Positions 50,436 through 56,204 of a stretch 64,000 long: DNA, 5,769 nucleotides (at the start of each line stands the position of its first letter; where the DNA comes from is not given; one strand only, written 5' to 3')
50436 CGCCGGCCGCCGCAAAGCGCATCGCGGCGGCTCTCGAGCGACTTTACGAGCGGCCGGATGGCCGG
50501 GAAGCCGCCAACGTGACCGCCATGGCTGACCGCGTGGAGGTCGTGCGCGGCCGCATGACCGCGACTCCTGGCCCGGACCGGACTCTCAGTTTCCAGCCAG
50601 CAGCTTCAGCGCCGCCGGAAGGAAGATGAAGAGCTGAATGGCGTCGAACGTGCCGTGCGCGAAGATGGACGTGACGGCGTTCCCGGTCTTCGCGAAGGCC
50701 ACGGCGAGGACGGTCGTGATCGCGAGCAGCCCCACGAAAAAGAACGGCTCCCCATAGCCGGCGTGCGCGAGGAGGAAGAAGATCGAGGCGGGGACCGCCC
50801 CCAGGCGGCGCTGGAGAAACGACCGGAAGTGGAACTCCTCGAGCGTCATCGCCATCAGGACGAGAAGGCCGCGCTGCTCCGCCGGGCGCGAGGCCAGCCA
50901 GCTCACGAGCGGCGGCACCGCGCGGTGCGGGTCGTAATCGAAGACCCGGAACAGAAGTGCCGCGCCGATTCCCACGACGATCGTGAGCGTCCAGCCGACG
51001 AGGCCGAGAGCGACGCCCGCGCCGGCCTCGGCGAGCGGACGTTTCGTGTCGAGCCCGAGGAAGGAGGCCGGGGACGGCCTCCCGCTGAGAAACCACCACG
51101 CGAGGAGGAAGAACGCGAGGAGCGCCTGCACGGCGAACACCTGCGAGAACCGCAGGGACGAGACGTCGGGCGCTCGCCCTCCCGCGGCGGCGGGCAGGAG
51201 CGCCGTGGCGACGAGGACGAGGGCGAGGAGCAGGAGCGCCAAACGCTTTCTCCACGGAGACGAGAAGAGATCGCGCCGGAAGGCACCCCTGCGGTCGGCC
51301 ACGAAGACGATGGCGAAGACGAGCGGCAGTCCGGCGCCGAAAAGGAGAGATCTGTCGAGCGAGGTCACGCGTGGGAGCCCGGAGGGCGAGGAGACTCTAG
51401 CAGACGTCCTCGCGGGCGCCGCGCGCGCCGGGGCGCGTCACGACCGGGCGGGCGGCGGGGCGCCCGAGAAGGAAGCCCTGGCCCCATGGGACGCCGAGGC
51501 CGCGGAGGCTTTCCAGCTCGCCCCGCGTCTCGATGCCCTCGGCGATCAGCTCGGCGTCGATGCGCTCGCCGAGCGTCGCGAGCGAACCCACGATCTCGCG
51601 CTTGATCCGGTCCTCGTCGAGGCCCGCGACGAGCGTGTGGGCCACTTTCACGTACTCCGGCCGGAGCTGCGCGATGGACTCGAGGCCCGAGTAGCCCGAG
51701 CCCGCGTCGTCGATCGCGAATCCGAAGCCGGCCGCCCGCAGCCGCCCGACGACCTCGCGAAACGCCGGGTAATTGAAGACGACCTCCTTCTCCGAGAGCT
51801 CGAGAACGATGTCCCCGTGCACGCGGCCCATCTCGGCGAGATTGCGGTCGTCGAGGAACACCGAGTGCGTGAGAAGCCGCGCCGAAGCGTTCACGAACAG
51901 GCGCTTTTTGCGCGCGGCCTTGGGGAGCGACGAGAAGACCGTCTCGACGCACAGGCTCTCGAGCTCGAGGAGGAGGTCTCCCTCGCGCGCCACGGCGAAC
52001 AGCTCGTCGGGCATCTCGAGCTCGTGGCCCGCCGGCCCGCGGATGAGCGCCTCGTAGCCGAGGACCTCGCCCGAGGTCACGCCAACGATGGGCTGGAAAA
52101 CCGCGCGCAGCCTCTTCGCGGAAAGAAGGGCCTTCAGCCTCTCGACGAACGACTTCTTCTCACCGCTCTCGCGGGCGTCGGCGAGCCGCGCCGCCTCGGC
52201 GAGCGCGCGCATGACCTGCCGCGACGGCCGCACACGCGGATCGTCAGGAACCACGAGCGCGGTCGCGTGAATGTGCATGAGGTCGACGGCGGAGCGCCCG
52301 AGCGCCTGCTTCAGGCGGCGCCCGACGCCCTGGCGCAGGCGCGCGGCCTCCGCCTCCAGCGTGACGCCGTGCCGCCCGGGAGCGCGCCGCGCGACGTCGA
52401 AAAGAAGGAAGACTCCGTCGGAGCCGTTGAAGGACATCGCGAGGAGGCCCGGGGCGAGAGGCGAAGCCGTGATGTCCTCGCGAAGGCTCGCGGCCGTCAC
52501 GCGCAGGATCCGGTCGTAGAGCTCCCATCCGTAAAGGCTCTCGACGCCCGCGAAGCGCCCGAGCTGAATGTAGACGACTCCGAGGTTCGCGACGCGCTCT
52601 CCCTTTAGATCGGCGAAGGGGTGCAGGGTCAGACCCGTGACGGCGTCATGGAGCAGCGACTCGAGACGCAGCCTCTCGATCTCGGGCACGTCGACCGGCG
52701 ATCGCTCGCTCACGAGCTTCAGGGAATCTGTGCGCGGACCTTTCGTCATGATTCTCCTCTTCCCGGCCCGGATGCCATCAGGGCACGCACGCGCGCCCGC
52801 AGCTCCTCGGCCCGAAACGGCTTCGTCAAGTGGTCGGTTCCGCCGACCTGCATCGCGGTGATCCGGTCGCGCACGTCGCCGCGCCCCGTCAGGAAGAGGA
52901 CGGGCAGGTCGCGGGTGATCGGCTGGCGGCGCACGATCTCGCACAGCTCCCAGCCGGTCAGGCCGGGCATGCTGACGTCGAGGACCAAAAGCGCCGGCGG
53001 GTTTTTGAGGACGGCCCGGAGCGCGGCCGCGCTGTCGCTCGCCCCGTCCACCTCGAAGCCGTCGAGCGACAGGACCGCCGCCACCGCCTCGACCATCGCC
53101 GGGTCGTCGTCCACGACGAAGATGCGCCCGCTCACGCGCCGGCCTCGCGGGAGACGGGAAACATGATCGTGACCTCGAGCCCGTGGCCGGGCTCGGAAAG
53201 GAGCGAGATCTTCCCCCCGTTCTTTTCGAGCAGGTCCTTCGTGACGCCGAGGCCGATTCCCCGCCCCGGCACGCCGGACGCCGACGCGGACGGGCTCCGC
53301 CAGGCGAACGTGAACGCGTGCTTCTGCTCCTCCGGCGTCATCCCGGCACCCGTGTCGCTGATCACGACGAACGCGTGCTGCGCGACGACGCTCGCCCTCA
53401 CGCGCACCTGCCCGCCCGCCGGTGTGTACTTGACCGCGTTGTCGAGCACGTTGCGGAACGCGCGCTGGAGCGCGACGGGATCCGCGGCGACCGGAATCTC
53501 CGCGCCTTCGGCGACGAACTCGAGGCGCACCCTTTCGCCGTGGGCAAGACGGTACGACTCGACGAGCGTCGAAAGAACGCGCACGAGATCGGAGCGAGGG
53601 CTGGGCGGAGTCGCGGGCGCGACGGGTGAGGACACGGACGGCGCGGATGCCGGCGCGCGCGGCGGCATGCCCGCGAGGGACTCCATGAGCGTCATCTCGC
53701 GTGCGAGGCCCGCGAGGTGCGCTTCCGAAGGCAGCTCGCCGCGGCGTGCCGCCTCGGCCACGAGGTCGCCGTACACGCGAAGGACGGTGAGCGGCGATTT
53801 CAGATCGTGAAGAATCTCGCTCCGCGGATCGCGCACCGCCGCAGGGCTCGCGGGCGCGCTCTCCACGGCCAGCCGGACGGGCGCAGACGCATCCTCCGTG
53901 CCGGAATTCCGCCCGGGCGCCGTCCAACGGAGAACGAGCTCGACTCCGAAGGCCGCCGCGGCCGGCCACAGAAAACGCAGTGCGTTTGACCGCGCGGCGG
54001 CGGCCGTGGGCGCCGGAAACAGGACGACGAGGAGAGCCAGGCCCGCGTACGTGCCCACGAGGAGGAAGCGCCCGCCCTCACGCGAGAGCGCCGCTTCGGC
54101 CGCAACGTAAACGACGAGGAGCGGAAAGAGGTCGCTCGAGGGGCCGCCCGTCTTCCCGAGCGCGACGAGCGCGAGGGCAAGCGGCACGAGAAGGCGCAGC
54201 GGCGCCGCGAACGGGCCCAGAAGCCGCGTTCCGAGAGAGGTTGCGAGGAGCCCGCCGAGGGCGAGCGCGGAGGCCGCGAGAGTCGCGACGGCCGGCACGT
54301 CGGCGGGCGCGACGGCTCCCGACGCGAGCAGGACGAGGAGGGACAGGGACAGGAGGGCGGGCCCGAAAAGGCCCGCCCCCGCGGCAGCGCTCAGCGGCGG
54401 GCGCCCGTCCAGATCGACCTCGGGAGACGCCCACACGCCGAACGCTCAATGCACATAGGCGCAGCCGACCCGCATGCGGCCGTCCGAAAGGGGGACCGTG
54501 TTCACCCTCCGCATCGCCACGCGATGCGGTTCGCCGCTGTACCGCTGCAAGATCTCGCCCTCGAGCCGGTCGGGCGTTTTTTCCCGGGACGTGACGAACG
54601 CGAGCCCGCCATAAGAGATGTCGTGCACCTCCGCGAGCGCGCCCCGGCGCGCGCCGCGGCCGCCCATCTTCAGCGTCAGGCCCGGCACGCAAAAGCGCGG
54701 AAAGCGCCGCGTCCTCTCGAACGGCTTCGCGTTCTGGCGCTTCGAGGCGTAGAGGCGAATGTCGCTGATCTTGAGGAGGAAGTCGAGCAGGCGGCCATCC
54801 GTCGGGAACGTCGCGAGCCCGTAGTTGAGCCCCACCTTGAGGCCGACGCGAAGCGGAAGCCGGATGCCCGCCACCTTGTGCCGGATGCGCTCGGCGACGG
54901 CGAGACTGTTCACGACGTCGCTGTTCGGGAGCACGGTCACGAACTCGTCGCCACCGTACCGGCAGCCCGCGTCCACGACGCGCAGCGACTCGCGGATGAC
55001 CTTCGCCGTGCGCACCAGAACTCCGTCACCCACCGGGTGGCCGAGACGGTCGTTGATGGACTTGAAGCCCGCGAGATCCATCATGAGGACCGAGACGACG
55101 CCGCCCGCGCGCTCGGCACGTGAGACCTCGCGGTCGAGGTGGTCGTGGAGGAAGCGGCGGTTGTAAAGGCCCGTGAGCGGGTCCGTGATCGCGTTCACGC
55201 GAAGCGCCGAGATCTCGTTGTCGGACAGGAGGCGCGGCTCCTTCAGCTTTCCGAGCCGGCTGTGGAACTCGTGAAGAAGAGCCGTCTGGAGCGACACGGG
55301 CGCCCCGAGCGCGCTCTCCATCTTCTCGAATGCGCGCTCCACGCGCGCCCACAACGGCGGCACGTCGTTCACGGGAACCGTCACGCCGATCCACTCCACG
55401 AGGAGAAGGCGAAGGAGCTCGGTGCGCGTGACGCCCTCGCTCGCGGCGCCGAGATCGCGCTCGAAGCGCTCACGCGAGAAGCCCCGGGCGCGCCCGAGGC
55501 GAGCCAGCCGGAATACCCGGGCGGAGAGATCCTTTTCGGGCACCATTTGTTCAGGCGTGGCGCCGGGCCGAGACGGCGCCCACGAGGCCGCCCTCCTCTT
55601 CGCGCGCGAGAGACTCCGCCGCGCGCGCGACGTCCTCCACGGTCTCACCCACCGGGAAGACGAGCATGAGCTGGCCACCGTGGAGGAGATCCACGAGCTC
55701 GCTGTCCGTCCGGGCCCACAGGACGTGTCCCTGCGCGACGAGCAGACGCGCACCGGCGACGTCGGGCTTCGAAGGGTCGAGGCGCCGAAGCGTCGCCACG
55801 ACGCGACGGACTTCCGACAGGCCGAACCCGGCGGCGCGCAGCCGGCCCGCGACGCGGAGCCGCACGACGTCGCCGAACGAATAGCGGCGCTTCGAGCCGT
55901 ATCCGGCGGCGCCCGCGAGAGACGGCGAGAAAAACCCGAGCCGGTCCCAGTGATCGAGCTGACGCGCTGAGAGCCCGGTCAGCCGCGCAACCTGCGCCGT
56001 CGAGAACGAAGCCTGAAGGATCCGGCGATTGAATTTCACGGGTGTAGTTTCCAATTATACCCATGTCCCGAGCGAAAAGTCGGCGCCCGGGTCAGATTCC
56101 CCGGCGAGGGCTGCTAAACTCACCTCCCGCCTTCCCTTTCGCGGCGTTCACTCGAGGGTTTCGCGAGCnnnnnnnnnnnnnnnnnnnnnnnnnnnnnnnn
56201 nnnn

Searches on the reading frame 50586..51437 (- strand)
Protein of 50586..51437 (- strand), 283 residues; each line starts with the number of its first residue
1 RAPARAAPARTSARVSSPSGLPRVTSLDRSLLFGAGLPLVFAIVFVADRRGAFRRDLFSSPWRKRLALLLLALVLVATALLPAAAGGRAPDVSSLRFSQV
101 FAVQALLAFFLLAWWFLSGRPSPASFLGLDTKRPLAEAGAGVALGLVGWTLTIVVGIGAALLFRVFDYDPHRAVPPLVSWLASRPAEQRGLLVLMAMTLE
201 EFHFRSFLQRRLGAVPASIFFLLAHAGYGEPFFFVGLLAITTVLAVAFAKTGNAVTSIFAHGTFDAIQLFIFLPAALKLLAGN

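Call 9: search_protein_families(library=pfam, proteins=[window:50586-51437:-], max_evalue=0.001)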
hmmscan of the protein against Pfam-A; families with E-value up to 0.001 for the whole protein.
window:50586-51437:- (283 aa): 1 family
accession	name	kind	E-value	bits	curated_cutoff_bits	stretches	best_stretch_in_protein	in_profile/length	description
PF02517.21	Rce1-like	-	1e-09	39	22.4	1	191-267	10-93/93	Type II CAAX prenyl endopeptidase Rce1-like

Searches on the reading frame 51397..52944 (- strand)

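Call 9: search_protein_families(library=pfam, proteins=[window:51397-52944:-], max_evalue=0.001)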
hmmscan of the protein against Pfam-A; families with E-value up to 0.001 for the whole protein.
window:51397-52944:- (515 aa): 1 family
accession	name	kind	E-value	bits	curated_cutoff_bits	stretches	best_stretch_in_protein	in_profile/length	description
PF00563.25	EAL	-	4.9e-48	164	31.3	1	269-496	3-236/236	EAL domain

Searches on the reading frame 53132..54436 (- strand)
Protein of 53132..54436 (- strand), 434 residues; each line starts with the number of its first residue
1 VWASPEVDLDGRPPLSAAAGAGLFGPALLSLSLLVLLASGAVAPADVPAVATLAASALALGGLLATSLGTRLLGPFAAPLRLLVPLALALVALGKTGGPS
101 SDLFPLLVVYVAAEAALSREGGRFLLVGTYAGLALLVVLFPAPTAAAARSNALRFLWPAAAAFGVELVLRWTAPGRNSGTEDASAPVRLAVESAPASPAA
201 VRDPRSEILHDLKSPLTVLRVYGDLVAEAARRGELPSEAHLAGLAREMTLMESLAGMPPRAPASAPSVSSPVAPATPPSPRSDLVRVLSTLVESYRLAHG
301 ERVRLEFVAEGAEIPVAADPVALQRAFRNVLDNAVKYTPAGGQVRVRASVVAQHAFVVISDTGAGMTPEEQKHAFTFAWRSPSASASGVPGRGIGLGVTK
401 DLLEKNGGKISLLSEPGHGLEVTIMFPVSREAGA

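Call 9: search_protein_families(library=pfam, proteins=[window:53132-54436:-], max_evalue=0.001)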
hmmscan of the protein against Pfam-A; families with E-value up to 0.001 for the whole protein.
window:53132-54436:- (434 aa): 1 family
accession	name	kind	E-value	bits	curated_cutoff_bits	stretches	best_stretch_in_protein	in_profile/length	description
PF02518.31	HATPase_c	-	2.9e-22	79.7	26.4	1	319-429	2-110/111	Histidine kinase-, DNA gyrase B-, and HSP90-like ATPase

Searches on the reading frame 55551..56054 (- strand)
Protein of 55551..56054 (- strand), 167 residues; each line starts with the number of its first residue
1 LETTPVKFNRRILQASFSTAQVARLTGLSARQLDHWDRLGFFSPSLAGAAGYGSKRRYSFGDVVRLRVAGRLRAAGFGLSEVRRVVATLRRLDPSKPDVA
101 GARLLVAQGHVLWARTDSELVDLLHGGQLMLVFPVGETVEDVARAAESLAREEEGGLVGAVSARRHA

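Call 9: search_protein_families(library=pfam, proteins=[window:55551-56054:-], max_evalue=0.001)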
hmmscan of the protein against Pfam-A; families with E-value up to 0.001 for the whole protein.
window:55551-56054:- (167 aa): 2 families
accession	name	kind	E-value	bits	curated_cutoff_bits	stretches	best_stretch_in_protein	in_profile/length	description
PF13411.12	MerR_1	-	9.8e-12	45.3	21.6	1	18-87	2-67/69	MerR HTH family regulatory protein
PF00376.29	MerR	-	2.3e-06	27.7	28.2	1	18-52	1-35/38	MerR family regulatory protein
